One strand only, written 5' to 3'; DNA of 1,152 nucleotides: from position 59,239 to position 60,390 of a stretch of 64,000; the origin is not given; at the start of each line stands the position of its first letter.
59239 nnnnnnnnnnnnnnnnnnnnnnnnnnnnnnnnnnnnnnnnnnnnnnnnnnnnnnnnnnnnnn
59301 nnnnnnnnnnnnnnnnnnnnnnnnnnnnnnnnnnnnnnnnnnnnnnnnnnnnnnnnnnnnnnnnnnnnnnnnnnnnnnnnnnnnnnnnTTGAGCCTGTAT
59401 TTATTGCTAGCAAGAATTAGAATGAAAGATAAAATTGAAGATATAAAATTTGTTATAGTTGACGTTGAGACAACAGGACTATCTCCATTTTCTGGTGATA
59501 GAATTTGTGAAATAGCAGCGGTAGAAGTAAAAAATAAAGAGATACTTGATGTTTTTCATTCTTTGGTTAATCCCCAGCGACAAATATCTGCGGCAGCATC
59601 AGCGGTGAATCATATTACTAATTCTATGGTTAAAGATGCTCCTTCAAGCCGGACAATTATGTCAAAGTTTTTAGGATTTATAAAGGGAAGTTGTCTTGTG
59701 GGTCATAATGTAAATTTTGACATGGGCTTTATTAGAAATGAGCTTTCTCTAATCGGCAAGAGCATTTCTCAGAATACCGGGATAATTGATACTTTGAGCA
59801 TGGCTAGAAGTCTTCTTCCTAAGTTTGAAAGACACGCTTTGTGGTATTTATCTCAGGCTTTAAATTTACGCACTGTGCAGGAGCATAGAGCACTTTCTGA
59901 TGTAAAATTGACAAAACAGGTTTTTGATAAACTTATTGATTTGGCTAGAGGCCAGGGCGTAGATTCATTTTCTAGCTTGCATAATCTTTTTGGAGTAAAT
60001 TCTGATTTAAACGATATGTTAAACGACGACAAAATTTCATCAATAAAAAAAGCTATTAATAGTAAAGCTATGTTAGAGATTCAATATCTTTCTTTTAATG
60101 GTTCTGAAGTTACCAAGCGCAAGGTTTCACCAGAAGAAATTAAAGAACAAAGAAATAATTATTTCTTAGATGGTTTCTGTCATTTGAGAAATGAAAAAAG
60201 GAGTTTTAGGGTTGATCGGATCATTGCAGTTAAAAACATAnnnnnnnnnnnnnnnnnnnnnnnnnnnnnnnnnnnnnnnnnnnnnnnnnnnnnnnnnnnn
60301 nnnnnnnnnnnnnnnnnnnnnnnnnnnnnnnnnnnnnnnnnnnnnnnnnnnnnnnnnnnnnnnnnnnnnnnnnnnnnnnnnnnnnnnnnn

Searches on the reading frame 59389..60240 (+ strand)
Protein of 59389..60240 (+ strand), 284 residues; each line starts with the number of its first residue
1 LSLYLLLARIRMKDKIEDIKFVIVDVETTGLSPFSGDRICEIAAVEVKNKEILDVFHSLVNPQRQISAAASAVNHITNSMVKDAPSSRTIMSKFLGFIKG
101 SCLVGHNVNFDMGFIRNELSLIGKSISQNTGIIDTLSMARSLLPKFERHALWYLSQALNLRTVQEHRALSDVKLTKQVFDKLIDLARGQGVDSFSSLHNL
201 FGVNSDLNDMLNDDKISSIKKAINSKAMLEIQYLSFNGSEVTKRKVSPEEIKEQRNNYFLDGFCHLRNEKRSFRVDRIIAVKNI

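Call 16: search_protein_families(library=pfam, proteins=[window:59389-60240:+], max_evalue=0.01)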
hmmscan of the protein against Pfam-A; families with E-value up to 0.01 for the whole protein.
window:59389-60240:+ (284 aa): 4 families
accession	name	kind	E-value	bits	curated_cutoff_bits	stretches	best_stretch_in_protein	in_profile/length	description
PF00929.31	RNase_T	-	2.5e-40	139.1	24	1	22-179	1-164/164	Exonuclease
PF13280.12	WYL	-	3.1e-13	49.9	21.8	1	216-282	3-69/70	WYL domain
PF01612.26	DNA_pol_A_exo1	-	0.0014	18.9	23.6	0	15-163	16-132/173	3'-5' exonuclease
PF18136.6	DNApol_Exo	-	0.0016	18.1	26.7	1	99-143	131-171/282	DNA mitochondrial polymerase exonuclease domain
